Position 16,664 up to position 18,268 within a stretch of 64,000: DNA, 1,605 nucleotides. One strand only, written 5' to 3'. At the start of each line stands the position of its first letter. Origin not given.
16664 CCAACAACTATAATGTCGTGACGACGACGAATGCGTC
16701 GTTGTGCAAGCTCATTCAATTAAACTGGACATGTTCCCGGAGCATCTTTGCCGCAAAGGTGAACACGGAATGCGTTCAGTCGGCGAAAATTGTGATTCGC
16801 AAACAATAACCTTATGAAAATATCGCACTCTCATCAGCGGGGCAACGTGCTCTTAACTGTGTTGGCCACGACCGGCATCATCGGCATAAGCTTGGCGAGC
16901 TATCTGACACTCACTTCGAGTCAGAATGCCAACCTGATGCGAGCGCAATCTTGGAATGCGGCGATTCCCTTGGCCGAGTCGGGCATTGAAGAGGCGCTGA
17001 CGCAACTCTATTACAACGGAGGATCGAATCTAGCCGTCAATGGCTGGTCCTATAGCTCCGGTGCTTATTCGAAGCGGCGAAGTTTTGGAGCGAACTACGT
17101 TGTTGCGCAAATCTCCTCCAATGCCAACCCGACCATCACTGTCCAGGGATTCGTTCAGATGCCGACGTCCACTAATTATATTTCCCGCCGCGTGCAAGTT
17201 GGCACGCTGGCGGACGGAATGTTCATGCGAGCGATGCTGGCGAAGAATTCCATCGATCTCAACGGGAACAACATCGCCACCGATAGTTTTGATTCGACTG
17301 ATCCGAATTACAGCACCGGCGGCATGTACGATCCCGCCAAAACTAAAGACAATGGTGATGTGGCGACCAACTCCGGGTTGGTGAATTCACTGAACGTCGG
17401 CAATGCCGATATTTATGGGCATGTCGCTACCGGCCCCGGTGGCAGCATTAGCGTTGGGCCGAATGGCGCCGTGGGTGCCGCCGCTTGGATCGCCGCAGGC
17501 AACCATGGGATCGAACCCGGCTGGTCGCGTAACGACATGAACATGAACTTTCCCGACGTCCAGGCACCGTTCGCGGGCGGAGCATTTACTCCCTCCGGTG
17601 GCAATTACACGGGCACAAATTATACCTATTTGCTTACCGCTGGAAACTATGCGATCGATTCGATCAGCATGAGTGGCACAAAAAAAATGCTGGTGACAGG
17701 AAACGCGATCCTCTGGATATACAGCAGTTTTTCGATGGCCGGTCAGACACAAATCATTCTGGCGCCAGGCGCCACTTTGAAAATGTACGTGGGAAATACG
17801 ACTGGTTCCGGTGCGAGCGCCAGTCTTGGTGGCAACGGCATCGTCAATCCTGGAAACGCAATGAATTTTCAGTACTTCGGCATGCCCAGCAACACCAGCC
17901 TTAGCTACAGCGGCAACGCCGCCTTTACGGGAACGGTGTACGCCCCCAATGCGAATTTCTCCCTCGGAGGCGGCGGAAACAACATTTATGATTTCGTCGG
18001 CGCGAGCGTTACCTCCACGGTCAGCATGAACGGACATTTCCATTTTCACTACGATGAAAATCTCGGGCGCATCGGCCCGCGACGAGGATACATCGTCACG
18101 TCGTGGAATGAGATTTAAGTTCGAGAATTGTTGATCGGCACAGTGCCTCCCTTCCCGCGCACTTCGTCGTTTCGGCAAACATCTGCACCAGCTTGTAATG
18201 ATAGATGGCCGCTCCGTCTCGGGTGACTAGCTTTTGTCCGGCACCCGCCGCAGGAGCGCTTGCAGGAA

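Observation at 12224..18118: Mirror-image pair of three-gene pseudopilin cassettes with no assembly machinery nearby (candidate uncharacterised pilus-like or tip-complex system)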

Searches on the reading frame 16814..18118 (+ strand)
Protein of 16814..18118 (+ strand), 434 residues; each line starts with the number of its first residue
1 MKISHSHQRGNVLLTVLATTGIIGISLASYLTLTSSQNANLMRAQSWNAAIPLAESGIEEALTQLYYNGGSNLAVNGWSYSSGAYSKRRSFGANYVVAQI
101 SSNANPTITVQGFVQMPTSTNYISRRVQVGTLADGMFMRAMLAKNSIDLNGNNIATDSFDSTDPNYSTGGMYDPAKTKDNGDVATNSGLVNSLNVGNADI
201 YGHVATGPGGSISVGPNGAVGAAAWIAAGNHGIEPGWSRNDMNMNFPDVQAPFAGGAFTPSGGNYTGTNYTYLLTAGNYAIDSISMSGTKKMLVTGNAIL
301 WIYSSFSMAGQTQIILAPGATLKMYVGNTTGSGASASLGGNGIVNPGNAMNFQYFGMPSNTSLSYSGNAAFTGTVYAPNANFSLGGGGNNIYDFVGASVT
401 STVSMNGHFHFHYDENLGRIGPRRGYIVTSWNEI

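Call 3: search_protein_families(library=ncbifam, proteins=[window:16814-18118:+], max_evalue=1)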
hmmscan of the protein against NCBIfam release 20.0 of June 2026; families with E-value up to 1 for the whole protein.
window:16814-18118:+ (434 aa): 0 families

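Call 4: search_protein_families(library=pfam, proteins=[window:16814-18118:+], max_evalue=1)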
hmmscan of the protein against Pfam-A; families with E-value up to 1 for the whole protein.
window:16814-18118:+ (434 aa): 1 family
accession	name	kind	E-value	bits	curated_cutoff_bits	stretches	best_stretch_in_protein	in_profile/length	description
PF23981.1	DUF7305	-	6.7e-17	62.4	27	1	271-418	43-183/185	Domain of unknown function (DUF7305)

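Call 11: search_protein_families(library=phrogs, proteins=[window:16814-18118:+], max_evalue=0.01)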
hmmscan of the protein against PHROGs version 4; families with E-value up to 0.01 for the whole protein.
window:16814-18118:+ (434 aa): 0 families

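Call 13: find_homologous_proteins(query=window:16814-18118:+)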
Query window:16814-18118:+ (434 aa): 1933 proteins with E <= 0.001 among 8000 candidates; the best 120 are listed.
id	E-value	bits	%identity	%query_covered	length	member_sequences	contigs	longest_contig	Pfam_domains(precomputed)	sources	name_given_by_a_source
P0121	4.4e-281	950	100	100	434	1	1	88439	PF23981.2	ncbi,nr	ncbi:MAG: hypothetical protein HY043_02940 [Verrucomicrobia bacterium]|nr:hypothetical protein [Verr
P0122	1.0e-242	823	85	100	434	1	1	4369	PF23981.2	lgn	-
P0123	4.7e-213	726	76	100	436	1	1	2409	PF23981.2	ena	-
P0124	1.1e-208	711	77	97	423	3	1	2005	PF23981.2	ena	-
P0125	1.7e-205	701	74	100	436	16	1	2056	PF23981.2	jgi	jgi:hypothetical protein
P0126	2.0e-205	701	74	100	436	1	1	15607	PF23981.2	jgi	jgi:hypothetical protein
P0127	3.4e-203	693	73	100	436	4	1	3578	PF23981.2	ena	-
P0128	1.4e-176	606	64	97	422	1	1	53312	PF23981.2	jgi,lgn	jgi:hypothetical protein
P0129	2.8e-174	598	80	79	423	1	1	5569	-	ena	-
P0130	2.1e-171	589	62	100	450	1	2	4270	PF23981.2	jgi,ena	-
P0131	6.4e-170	584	64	100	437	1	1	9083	PF23981.2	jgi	jgi:hypothetical protein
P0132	2.2e-169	582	60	100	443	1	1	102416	PF23981.2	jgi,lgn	jgi:hypothetical protein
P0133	5.1e-169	581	61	100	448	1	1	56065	PF23981.2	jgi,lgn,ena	-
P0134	1.6e-165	569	65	94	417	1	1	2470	PF23981.2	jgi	jgi:hypothetical protein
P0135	2.0e-164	566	60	100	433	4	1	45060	PF23981.2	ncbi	-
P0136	7.4e-164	564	60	100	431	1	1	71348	PF23981.2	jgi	jgi:hypothetical protein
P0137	2.1e-163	562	59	100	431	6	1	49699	PF23981.2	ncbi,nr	ncbi:MAG: hypothetical protein O2960_01715 [Verrucomicrobia bacterium]|nr:hypothetical protein [Verr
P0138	1.1e-162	560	59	100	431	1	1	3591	PF23981.2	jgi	jgi:hypothetical protein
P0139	1.4e-162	560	61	99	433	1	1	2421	PF23981.2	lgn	-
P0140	1.5e-162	559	60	100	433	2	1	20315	PF23981.2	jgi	jgi:hypothetical protein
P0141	1.2e-161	556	59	100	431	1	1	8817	PF23981.2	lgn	-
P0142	1.7e-161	556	58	100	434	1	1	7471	PF23981.2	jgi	jgi:hypothetical protein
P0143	7.3e-161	554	59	100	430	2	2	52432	PF23981.2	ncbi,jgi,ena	-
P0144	9.8e-161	553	59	100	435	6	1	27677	PF23981.2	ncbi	-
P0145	2.9e-160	552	59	100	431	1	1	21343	PF23981.2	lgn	-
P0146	4.0e-160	551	58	100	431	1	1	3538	PF23981.2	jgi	jgi:hypothetical protein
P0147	5.5e-160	551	59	100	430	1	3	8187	PF23981.2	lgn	-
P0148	2.1e-159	549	59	100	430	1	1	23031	PF23981.2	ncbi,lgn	-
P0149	2.4e-159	549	82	71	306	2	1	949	PF23981.2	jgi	jgi:hypothetical protein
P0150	4.8e-159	548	57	100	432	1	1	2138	PF23981.2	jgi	jgi:hypothetical protein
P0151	5.1e-159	548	59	100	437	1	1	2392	PF23981.2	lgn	-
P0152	7.9e-159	547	60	99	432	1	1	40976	PF23981.2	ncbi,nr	ncbi:MAG: hypothetical protein SFY81_07945 [Verrucomicrobiota bacterium]|nr:hypothetical protein [Ve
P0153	8.8e-159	547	57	100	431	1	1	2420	PF23981.2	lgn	-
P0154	9.4e-159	547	58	100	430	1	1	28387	PF23981.2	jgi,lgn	jgi:hypothetical protein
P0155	1.4e-158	546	59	99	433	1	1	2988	PF23981.2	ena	-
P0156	1.4e-158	546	61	98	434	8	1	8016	PF23981.2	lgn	-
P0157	3.4e-158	545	59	100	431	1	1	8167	PF23981.2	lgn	-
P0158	9.1e-157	540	56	98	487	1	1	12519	PF23981.2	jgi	jgi:hypothetical protein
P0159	6.4e-156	538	57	100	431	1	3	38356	PF23981.2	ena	-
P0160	6.7e-156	538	55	100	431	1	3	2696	PF23981.2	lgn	-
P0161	1.8e-155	536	60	99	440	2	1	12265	PF23981.2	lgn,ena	-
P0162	5.6e-155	534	60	100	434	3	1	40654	PF23981.2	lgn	-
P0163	2.2e-154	533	56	100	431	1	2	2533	PF23981.2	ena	-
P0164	3.9e-154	532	59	99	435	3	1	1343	PF23981.2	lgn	-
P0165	7.8e-154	531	56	100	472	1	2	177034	PF23981.2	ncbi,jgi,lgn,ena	-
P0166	9.9e-154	530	56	100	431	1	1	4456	PF23981.2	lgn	-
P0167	2.9e-153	529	57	100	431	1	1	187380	PF23981.2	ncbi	-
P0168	3.0e-153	529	57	100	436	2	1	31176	PF23981.2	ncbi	ncbi:MAG: hypothetical protein AB1813_01005 [Verrucomicrobiota bacterium]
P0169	3.1e-153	529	58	97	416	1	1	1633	PF23981.2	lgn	-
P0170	3.9e-153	528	58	98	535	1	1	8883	PF23981.2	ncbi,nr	ncbi:MAG: hypothetical protein HY735_10500 [Verrucomicrobia bacterium]|nr:hypothetical protein [Verr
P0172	4.6e-153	528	57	100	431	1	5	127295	PF23981.2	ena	-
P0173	6.5e-153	528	58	100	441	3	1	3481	PF23981.2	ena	-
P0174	9.4e-153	527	59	100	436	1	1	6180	PF23981.2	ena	-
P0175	1.6e-151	523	57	100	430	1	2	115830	PF23981.2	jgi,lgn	jgi:hypothetical protein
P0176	2.1e-151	523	56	100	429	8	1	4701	PF23981.2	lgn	-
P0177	2.6e-151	522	57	100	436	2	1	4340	PF23981.2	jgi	-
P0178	2.7e-151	522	56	100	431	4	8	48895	PF23981.2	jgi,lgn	jgi:hypothetical protein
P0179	6.4e-151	521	55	100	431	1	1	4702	PF23981.2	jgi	jgi:hypothetical protein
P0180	6.4e-151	521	56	100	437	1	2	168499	PF23981.2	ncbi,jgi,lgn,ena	-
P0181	7.5e-151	521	59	96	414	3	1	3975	PF23981.2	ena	-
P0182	9.9e-151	520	58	99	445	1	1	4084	PF23981.2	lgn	-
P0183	1.3e-150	520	56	100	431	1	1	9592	PF23981.2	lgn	-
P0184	1.5e-150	520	55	100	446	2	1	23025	PF23981.2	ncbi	ncbi:MAG: DUF7305 domain-containing protein [Limisphaerales bacterium]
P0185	1.6e-150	520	57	100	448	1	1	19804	PF23981.2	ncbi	ncbi:MAG: DUF7305 domain-containing protein [Limisphaerales bacterium]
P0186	1.8e-150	520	56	100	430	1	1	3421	PF23981.2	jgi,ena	-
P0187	1.9e-150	520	57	97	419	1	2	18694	PF23981.2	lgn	-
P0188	1.4e-149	517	59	98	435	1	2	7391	PF23981.2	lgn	-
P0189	1.8e-149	516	56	100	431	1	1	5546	PF23981.2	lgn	-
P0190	9.6e-149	514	56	99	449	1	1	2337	PF23981.2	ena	-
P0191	1.3e-148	513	56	97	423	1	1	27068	PF23981.2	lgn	-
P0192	2.7e-148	512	57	98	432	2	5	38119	PF23981.2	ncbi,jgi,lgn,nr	ncbi:MAG: hypothetical protein FJ387_09440 [Verrucomicrobia bacterium]|nr:hypothetical protein [Verr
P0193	3.2e-148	512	56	100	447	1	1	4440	PF23981.2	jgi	jgi:hypothetical protein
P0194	9.5e-148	511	57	100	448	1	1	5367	PF23981.2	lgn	-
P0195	2.3e-147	509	56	100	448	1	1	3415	PF23981.2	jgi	jgi:hypothetical protein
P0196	5.3e-147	508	57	100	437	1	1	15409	PF23981.2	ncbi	-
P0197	7.4e-147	508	58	98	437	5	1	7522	PF23981.2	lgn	-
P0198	1.3e-146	507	57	96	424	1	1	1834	PF23981.2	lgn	-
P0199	2.3e-146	506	57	99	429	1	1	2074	PF23981.2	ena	-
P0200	4.0e-146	505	57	99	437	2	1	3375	PF23981.2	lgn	-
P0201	2.5e-145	503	57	100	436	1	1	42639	PF23981.2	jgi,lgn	jgi:hypothetical protein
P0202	6.2e-145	501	58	98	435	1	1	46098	PF23981.2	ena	-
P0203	2.1e-144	500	55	99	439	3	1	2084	PF23981.2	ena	-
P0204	3.2e-144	499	57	98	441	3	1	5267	PF23981.2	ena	-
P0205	4.1e-144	499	55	100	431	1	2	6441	PF23981.2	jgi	jgi:hypothetical protein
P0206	6.3e-144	498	54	100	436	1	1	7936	PF23981.2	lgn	-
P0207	2.9e-143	496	55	100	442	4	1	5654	PF23981.2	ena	-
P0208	3.6e-143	496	56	100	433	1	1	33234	PF23981.2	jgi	jgi:hypothetical protein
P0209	1.5e-142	494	54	100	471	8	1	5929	PF23981.2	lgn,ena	-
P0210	1.5e-142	494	55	100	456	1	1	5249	PF23981.2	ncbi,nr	ncbi:MAG: hypothetical protein KGS61_11335 [Verrucomicrobia bacterium]|nr:hypothetical protein [Verr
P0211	3.3e-142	492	53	100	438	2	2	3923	PF23981.2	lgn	-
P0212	6.1e-142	492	55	99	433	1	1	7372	PF23981.2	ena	-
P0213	7.3e-142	491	53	100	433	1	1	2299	PF23981.2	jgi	jgi:hypothetical protein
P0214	1.5e-141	490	55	100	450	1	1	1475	PF23981.2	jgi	jgi:hypothetical protein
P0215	1.9e-141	490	56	100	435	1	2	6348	PF23981.2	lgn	-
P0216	2.1e-141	490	56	100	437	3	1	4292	PF23981.2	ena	-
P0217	2.5e-141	490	58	96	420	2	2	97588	PF23981.2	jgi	-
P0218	2.9e-141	489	55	100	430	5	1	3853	PF23981.2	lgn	-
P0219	9.6e-141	488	53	100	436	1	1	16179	PF23981.2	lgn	-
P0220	2.4e-140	486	53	100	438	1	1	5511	PF23981.2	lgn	-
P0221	3.2e-140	486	53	100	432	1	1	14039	PF23981.2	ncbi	-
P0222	3.5e-140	486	53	97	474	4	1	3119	PF23981.2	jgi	-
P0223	6.4e-140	485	56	100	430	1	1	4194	PF23981.2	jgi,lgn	jgi:hypothetical protein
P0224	7.5e-140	485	55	100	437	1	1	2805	PF23981.2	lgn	-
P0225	9.1e-140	484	56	98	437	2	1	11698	PF23981.2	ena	-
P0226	3.5e-139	482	53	100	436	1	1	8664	PF23981.2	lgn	-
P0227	3.7e-139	482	54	100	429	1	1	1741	PF23981.2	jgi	-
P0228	4.0e-139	482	54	100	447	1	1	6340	PF23981.2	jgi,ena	-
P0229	4.3e-139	482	55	100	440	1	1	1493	PF23981.2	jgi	-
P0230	5.0e-139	482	55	100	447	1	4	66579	PF23981.2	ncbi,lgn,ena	-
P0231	5.1e-139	482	53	99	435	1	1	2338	PF23981.2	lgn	-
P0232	8.1e-139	481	53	100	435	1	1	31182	PF23981.2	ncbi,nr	ncbi:MAG: hypothetical protein M1608_02005 [Candidatus Omnitrophica bacterium]|nr:hypothetical prote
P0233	1.0e-138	481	52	100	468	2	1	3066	PF23981.2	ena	-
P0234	1.6e-138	480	53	99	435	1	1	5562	PF23981.2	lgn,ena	-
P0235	3.6e-138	479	56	98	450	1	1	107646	PF23981.2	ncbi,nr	ncbi:MAG: hypothetical protein HY298_26800 [Verrucomicrobia bacterium]|nr:hypothetical protein [Verr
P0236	7.2e-138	478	52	100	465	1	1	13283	PF23981.2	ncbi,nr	ncbi:MAG: hypothetical protein JWM16_2049 [Verrucomicrobiales bacterium]|nr:hypothetical protein [Ve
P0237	1.6e-137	477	54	100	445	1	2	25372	PF23981.2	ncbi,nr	ncbi:MAG: hypothetical protein L0Z50_24455 [Verrucomicrobiales bacterium]|nr:hypothetical protein [V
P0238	1.7e-137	477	54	100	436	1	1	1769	PF23981.2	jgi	jgi:Tfp pilus assembly protein PilX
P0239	1.8e-137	477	52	99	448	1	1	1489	PF23981.2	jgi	jgi:hypothetical protein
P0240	2.4e-137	476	54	100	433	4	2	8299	PF23981.2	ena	-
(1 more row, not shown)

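Call 17: find_encoding_contigs(protein=P0167, flank=10000, max_places=2)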
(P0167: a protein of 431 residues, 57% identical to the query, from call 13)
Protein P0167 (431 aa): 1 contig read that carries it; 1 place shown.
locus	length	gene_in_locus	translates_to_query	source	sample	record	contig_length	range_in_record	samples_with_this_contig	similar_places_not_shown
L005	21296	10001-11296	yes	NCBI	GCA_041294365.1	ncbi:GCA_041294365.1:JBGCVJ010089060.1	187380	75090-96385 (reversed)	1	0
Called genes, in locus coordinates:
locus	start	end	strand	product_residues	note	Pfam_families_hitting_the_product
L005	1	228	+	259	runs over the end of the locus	-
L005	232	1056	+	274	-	-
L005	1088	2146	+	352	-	-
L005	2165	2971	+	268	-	PF00528:BPD_transp_1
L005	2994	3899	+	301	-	PF20703:nSTAND1 (faint), PF00005:ABC_tran, PF00004:AAA (faint), PF13304:AAA_21 (faint)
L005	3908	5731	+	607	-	PF00004:AAA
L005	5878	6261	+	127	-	PF00072:Response_reg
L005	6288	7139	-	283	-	PF01025:GrpE (weak)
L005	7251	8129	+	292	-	PF05681:Fumerase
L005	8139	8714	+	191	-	PF05683:Fumerase_C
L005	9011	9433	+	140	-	PF07963:N_methyl (weak)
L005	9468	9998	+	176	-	PF07963:N_methyl (weak)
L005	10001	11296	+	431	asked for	PF23981:DUF7305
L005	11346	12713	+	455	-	PF00657:Lipase_GDSL, PF13472:Lipase_GDSL_2, PF06439:3keto-disac_hyd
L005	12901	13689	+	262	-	PF07963:N_methyl (weak), PF07596:SBP_bac_10 (weak)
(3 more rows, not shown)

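Call 18: find_encoding_contigs(protein=P0165, flank=10000, max_places=2)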
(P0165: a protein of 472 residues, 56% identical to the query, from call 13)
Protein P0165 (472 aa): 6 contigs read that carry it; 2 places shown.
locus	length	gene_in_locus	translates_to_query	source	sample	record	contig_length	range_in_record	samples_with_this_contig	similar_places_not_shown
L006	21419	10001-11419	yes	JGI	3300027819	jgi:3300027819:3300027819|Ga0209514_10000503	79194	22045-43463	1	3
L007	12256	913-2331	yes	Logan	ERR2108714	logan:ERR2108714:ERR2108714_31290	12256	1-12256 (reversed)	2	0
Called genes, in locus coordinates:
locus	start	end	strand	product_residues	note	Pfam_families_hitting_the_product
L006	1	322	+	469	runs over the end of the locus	PF04015:DUF362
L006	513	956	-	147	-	PF13366:PDDEXK_3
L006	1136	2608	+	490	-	PF00501:AMP-binding (faint), PF27533:CapK_C (weak)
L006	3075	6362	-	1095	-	PF00873:ACR_tran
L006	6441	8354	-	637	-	PF19335:HMBD, PF25917:BSH_RND (weak), PF25919:BSH_CusB, PF25973:BSH_CzcB, PF25869:3HB_CusB (weak), PF25954:Beta-barrel_RND_2, PF25975:CzcB_C, PF19335:HMBD, +1 more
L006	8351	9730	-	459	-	PF02321:OEP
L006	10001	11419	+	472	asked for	PF23981:DUF7305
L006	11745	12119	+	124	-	PF08238:Sel1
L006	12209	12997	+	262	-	PF00106:adh_short, PF08659:KR, PF13561:adh_short_C2, PF23441:SDR (weak)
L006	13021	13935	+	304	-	PF00480:ROK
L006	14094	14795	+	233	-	PF03160:Calx-beta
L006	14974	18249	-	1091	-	PF09826:Beta_propel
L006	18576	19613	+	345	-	PF05239:PRC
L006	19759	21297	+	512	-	PF00072:Response_reg, PF00989:PAS, PF13188:PAS_8 (weak), PF08448:PAS_4, PF13426:PAS_9, PF24820:Diguanyl_cycl_sensor (faint), PF07228:SpoIIE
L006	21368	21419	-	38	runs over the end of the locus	-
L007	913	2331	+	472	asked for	PF23981:DUF7305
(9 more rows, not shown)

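Call 19: find_encoding_contigs(protein=P0185, flank=10000, max_places=2)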
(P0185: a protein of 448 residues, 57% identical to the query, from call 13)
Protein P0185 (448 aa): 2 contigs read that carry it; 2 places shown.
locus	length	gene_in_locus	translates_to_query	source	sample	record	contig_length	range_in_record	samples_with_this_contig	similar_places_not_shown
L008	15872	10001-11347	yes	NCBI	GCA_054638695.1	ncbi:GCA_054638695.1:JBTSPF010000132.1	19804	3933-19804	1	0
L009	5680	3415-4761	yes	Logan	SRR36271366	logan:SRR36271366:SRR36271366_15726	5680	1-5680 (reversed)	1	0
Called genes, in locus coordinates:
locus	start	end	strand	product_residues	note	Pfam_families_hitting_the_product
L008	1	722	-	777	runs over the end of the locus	PF24907:SIBA-E_N (weak), PF02494:HYR (weak)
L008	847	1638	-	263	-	-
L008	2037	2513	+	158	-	-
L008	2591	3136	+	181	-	-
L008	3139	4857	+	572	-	-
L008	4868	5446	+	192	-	-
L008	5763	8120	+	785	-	PF00989:PAS, PF08448:PAS_4, PF13188:PAS_8 (weak), PF07730:HisKA_3, PF02518:HATPase_c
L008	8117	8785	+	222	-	PF00072:Response_reg, PF08281:Sigma70_r4_2, PF00196:GerE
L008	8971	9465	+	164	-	-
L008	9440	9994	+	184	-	-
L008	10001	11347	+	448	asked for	PF23981:DUF7305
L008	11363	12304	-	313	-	PF02729:OTCace_N, PF00185:OTCace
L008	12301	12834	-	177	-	PF00156:Pribosyltran, PF14681:UPRTase (weak)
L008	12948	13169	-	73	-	-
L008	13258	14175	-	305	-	PF01435:Peptidase_M48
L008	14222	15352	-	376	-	PF00557:Peptidase_M24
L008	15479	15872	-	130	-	PF01343:Peptidase_S49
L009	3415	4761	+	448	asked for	PF23981:DUF7305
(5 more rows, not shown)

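Call 35: search_solved_structures(query=A2, max_evalue=1)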
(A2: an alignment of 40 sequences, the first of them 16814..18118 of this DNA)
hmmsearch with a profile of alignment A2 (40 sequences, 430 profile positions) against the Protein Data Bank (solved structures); distinct sequences matched with E-value up to 1: 0.

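Call 43: predict_structure(alignment_id=A2)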
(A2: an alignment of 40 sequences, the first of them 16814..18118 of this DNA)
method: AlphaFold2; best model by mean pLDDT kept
length: 434 residues; sequences in the alignment: 40
mean_pLDDT: 88.7   pTM: 0.75
mean pLDDT of the five models: 88.7, 88.4, 87.1, 86.4, 85.4
residues with pLDDT >= 90: 249; 70-90: 172; 50-70: 9; < 50: 4
segments of 3 or more residues with pLDDT < 50: 1-4
pLDDT, mean of each block of 10 residues (from residue 1): 52 84 92 90 89 92 86 88 92 94 90 90 93 84 92 87 89 90 90 90 90 91 92 91 83 91 91 96 93 95 93 91 94 87 83 95 85 93 80 89 88 88 81 88
secondary structure, 60 per line:
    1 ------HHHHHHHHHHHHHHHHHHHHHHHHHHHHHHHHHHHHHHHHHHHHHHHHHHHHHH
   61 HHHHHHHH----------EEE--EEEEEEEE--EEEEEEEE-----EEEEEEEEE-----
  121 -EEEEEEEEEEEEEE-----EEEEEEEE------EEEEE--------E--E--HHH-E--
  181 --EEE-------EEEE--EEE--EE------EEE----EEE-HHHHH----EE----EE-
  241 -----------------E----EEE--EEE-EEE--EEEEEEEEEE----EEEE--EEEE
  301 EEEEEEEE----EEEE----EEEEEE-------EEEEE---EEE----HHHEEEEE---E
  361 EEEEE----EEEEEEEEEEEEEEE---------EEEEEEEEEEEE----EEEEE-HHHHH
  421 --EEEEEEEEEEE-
elements in order: H7-68 E79-81 E84-91 E94-101 E107-115 E122-135 E141-148 E155-159 E183-185 E193-196 E199-201 E212-214 E219-221 H223-227 E263-265 E268-270 E272-274 E277-286 E291-294 E297-308 E313-316 E321-326 E334-338 E342-344 E352-356 E360-365 E370-384 E394-405 E410-414 H416-420 E423-433

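Call 48: fold_search(model_id=the predicted structure, library=pdb)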
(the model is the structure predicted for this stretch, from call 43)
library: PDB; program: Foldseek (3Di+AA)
matches with E <= 10: 58; with E <= 0.001: 3
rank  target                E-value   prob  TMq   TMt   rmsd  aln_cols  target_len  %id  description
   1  6qvi_C                2.3e-06  1.00  0.26  0.23  14.5       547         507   11  Crystal structure of competence-associated pilin ComZ from Thermus thermophilus (released 2019-05-29)
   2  6qvi_A                2.8e-06  1.00  0.31  0.28  13.1       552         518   12  Crystal structure of competence-associated pilin ComZ from Thermus thermophilus (released 2019-05-29)
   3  6qvi_B                6.4e-06  1.00  0.21  0.19  15.4       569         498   11  Crystal structure of competence-associated pilin ComZ from Thermus thermophilus (released 2019-05-29)
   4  5b5h                  1.2e-01  0.69  0.22  0.39  16.0       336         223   10  Hydrophobic ice-binding site confer hyperactivity on antifreeze protein from a snow mold fungus (released 2016-09-28)
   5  6n2b_B                1.4e-01  0.09  0.10  0.12  19.1       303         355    8  The Crystal Structure of Caldicellulosiruptor kristjanssonii Tapirin C-terminal domain (released 2018-12-19)
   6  3vn3_A                4.4e-01  0.25  0.21  0.36  13.5       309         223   11  Fungal antifreeze protein exerts hyperactivity by constructing an inequable beta-helix (released 2012-06-06)
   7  8j1g_D                4.7e-01  0.09  0.10  0.13  18.4       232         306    8  Structure of amino acid dehydrogenase in complex with NADPH (released 2023-08-16)
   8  6n2b_A                7.2e-01  0.11  0.15  0.17  19.9       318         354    8  The Crystal Structure of Caldicellulosiruptor kristjanssonii Tapirin C-terminal domain (released 2018-12-19)
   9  5nxk_C                1.1e+00  0.04  0.14  0.18  21.5       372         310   11  L. reuteri 53608 SRRP (released 2018-03-21)
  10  8j1g_B                1.1e+00  0.09  0.10  0.14  17.8       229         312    8  Structure of amino acid dehydrogenase in complex with NADPH (released 2023-08-16)
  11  8j1c_C                1.8e+00  0.07  0.10  0.13  19.1       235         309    9  Structure of amino acid dehydrogenase in complex with NADP (released 2023-08-16)
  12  3ljy_A                1.9e+00  0.06  0.15  0.24  19.9       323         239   11  Crystal structure of putative adhesin (YP_001304413.1) from Parabacteroides distasonis ATCC 8503 at 2.41 A resolution (released 2010-03-02)
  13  2b0r_B                2.0e+00  0.03  0.09  0.19  14.0       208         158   11  Crystal Structure of Cyclase-Associated Protein from Cryptosporidium parvum (released 2005-09-27)
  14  3h09_B                2.1e+00  0.01  0.10  0.06  24.1       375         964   11  The structure of Haemophilus influenzae IgA1 protease (released 2009-04-21)
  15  7o5y_D                2.3e+00  0.54  0.16  0.42   6.2       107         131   14  PilA minor pilin of Streptococcus sanguinis type IV pili (released 2022-04-20)
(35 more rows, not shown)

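Call 64: find_encoding_contigs(protein=P0122, flank=10000, max_places=2)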
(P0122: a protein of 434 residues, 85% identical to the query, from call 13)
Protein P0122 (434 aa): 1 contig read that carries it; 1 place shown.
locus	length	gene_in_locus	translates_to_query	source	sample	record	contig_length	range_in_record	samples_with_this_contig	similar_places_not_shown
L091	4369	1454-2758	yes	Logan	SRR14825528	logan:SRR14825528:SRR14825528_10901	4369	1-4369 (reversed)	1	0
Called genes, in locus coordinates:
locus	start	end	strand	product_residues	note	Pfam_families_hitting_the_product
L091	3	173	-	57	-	?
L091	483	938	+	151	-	-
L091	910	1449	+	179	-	-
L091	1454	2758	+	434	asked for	PF23981:DUF7305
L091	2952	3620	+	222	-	PF13417:GST_N_3, PF13409:GST_N_2 (faint), PF13410:GST_C_2 (weak)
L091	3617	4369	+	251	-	?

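Call 81: search_protein_families(library=pfam, proteins=[L008:5547-8120:+], max_evalue=0.01)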
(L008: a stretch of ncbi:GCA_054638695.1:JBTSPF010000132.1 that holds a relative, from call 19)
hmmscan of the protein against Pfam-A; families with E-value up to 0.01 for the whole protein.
L008:5547-8120:+ (857 aa): 7 families
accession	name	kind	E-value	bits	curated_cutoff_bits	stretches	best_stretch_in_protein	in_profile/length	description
PF07730.19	HisKA_3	-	1.2e-13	51.8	24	1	656-723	1-68/68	Histidine kinase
PF00989.32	PAS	-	1.6e-10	41.4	22.6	1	523-632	1-112/113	PAS fold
PF02518.31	HATPase_c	-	4.6e-10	40.4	26.4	1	764-853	3-109/111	Histidine kinase-, DNA gyrase B-, and HSP90-like ATPase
PF08448.16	PAS_4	-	5.3e-10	40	23.1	1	529-638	1-110/110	PAS fold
PF13188.13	PAS_8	-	2e-06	27.9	21.8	1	523-576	1-54/65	PAS domain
PF13426.13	PAS_9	-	3.7e-05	24.4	27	1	535-635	3-103/103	PAS domain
PF13581.12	HATPase_c_2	-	0.00016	22.1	27.4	1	755-816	20-97/127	Histidine kinase-like ATPase domain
